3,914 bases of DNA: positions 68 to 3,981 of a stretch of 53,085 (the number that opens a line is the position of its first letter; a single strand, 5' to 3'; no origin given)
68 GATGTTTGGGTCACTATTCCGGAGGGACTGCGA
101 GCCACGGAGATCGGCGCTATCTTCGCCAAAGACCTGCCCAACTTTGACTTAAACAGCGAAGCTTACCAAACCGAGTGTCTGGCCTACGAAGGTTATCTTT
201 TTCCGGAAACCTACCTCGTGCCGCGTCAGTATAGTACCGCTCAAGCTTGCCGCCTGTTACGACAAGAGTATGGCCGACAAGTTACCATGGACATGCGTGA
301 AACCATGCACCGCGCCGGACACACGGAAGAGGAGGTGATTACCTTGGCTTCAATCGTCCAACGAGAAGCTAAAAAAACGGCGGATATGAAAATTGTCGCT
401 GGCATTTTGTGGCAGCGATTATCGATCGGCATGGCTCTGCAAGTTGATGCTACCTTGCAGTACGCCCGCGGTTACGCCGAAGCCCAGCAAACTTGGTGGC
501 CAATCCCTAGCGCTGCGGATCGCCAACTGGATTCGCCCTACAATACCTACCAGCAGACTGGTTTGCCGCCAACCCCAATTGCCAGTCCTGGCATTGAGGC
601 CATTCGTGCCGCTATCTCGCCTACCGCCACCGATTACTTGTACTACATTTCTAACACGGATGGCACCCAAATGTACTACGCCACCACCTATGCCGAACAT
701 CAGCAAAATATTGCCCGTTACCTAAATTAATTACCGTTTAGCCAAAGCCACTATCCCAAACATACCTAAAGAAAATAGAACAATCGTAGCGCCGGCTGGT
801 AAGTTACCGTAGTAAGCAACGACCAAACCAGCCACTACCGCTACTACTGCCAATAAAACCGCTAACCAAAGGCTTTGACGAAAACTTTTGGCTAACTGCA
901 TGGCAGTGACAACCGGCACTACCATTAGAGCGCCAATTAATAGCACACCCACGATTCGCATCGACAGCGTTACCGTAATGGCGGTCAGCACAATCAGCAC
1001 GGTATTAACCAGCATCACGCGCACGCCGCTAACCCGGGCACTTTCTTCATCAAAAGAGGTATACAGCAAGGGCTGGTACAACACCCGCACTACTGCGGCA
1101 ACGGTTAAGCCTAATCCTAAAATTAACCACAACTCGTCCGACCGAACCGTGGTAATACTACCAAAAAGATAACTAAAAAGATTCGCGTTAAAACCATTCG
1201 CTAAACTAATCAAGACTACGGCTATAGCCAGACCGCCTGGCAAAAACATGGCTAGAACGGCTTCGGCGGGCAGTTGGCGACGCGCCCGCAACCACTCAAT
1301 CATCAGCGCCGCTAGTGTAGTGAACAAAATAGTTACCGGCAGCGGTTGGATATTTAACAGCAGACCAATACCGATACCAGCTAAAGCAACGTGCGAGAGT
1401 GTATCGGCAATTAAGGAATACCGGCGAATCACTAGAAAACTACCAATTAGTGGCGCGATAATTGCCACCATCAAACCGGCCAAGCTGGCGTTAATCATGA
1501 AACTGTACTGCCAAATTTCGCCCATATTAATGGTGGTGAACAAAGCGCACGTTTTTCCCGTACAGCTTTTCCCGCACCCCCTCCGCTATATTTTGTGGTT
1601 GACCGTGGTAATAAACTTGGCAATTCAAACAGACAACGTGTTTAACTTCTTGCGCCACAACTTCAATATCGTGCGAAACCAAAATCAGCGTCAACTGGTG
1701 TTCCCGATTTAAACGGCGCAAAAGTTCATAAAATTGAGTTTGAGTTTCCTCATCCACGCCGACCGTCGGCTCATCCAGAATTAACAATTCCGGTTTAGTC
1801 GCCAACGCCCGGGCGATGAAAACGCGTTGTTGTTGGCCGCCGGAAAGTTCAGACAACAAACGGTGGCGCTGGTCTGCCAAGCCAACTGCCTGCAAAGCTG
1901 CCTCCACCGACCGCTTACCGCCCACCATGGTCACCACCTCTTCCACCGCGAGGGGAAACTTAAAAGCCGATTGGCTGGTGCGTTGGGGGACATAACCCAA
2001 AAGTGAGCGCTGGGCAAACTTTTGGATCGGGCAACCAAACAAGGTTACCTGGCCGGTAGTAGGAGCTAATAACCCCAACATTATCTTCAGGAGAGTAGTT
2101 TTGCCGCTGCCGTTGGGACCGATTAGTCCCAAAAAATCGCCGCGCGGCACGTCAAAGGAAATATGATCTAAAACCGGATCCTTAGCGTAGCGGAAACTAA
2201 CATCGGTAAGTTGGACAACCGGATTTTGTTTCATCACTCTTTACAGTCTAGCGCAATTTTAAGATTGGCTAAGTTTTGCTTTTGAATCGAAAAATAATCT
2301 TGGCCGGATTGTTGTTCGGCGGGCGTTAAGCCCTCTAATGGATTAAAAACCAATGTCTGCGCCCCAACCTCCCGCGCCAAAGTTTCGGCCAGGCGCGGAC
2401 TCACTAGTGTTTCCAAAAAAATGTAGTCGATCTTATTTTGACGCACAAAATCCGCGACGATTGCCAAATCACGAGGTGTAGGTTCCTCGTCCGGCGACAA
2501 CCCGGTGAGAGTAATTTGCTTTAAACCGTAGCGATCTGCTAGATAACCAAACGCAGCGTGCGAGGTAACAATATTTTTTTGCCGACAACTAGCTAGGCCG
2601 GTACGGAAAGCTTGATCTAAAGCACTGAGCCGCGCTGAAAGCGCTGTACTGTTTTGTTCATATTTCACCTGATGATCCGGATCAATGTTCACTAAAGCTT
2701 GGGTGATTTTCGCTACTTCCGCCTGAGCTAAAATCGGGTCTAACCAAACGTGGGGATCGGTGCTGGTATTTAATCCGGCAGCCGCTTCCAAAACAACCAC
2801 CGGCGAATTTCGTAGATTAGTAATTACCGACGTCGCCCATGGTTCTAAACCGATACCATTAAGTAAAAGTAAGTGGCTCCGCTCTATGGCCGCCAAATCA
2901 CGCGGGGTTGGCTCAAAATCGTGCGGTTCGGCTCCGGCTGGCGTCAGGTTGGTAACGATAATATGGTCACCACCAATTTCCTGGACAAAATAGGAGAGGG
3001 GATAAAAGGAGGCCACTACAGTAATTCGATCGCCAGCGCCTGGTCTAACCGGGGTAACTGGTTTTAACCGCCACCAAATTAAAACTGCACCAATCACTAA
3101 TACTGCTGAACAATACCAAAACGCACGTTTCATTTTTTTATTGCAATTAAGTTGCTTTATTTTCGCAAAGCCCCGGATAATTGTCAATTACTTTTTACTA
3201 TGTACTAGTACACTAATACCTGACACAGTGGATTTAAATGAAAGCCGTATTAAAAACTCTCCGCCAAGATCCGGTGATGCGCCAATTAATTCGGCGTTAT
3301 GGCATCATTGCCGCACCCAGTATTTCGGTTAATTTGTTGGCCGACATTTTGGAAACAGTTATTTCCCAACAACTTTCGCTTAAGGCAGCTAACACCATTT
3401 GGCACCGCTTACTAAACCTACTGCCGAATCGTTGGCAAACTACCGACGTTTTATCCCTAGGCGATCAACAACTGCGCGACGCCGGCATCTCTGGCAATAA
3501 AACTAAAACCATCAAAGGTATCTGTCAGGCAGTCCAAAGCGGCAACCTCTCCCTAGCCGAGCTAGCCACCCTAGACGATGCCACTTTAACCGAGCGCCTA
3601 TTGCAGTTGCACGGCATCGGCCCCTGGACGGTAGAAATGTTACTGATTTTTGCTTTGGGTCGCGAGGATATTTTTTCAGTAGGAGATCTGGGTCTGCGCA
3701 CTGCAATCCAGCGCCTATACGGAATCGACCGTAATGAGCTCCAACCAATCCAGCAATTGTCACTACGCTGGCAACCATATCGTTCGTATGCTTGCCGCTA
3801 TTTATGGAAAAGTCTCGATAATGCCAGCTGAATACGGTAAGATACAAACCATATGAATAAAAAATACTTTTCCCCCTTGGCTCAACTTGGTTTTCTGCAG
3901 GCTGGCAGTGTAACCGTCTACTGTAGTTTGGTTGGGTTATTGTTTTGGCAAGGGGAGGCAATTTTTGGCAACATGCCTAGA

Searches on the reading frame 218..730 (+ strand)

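Call 30: search_protein_families(library=pfam, proteins=[window:218-730:+], max_evalue=0.01)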
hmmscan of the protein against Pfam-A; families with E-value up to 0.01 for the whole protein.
window:218-730:+ (170 aa): 1 family
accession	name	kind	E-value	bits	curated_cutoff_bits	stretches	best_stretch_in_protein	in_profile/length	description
PF02618.21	YceG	-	1.5e-48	166.1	32.4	1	6-166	121-274/275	YceG-like family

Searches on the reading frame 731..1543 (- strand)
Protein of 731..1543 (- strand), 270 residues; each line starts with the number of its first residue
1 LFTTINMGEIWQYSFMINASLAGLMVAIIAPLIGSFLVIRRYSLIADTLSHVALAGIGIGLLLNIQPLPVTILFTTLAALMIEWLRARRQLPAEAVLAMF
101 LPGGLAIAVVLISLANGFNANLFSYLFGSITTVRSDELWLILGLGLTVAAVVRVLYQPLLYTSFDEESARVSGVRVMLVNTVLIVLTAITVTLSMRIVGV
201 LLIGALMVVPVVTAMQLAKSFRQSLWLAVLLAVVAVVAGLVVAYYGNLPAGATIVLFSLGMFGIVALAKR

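Call 33: find_encoding_contigs(protein=window:731-1543:-, flank=10000, max_places=4)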
Protein window:731-1543:- (270 aa): no gene with exactly this product is on record in the collection.

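Call 49: search_protein_families(library=pfam, proteins=[window:731-1543:-], max_evalue=0.01)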
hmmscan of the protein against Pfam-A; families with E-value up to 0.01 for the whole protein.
window:731-1543:- (270 aa): 2 families
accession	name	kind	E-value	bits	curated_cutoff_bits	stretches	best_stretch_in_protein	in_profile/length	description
PF00950.22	ABC-3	-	2.3e-66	224.4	20.1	1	12-264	1-253/258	ABC 3 transport family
PF01032.23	FecCD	-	1.6e-05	24.6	26.5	1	54-251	88-294/311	FecCD transport family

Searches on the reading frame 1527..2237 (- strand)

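Call 49: search_protein_families(library=pfam, proteins=[window:1527-2237:-], max_evalue=0.01)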
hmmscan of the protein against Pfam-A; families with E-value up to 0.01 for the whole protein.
window:1527-2237:- (236 aa): 13 families
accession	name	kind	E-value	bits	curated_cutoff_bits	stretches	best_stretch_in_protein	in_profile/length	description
PF00005.33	ABC_tran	-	8.5e-34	117.5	25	1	23-158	1-136/137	ABC transporter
PF13304.12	AAA_21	-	1.5e-11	45.4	27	2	127-194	234-303/304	AAA domain, putative AbiEii toxin, Type IV TA system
PF02463.25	SMC_N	-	4.8e-06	26.6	40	0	130-196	136-204/220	RecF/RecN/SMC N terminal domain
PF13191.12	AAA_16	-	7e-05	23.8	32.6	1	34-185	25-167/167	AAA ATPase domain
PF13401.12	AAA_22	-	0.00015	22.5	27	1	35-187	7-121/130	AAA domain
PF13481.12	AAA_25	-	0.00018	21.6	27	1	19-189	18-189/195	AAA domain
PF01078.27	Mg_chelatase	-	0.0003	20.7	20.3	1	38-112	27-98/207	Magnesium chelatase, subunit ChlI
PF13555.12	AAA_29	-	0.00064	19.9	27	1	30-61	19-50/61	P-loop containing region of AAA domain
PF13558.12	SbcC_Walker_B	-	0.0012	19.5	27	0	125-174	27-89/90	SbcC/RAD50-like, Walker B motif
PF00004.35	AAA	-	0.0054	17.6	21.2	0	38-193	3-113/131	ATPase family associated with various cellular activities (AAA)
PF13671.12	AAA_33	-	0.0058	17.4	27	0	38-52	4-18/143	AAA domain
PF00437.27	T2SSE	-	0.009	15.1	24.9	0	31-61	141-170/370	Type II/IV secretion system protein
PF13476.12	AAA_23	-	0.0094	17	27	0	37-53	23-39/201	AAA domain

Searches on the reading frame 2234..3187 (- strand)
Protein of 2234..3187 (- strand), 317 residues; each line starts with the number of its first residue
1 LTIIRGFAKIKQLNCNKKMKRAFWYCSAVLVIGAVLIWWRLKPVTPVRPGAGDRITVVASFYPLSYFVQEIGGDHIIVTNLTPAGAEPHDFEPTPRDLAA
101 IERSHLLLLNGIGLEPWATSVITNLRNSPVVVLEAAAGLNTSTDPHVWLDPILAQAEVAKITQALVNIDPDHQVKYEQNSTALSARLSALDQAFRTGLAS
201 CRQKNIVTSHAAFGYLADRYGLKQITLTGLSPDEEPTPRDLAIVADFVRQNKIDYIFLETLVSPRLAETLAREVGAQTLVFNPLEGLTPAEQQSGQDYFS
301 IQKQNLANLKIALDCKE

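Call 49: search_protein_families(library=pfam, proteins=[window:2234-3187:-], max_evalue=0.01)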
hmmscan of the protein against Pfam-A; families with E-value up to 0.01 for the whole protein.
window:2234-3187:- (317 aa): 1 family
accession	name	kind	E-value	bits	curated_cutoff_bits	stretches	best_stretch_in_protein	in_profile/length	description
PF01297.22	ZnuA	-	3.6e-82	276.2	29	1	57-310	1-261/263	Zinc-uptake complex component A periplasmic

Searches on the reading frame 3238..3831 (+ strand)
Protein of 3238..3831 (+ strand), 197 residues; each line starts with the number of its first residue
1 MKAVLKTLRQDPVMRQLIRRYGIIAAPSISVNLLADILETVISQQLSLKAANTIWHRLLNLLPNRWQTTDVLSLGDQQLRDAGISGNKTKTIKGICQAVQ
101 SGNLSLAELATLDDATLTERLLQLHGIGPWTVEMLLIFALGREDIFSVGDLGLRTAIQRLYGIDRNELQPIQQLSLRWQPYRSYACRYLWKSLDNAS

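Call 30: search_protein_families(library=pfam, proteins=[window:3238-3831:+], max_evalue=0.01)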
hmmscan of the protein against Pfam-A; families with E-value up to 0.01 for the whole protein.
window:3238-3831:+ (197 aa): 1 family
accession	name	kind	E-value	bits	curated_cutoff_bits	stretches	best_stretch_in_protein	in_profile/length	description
PF00730.31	HhH-GPD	-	5.6e-15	56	26.2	1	40-168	3-95/108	HhH-GPD superfamily base excision DNA repair protein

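Call 47: find_encoding_contigs(protein=window:3238-3831:+, flank=10000, max_places=4)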
Protein window:3238-3831:+ (197 aa): 2 contigs read that carry it; 1 place shown.
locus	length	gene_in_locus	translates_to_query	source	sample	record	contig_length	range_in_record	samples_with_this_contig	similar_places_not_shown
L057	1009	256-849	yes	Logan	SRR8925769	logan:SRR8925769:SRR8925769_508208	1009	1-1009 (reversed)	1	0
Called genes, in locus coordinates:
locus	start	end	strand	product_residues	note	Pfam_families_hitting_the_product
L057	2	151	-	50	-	?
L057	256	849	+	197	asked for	PF00730:HhH-GPD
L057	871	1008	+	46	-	?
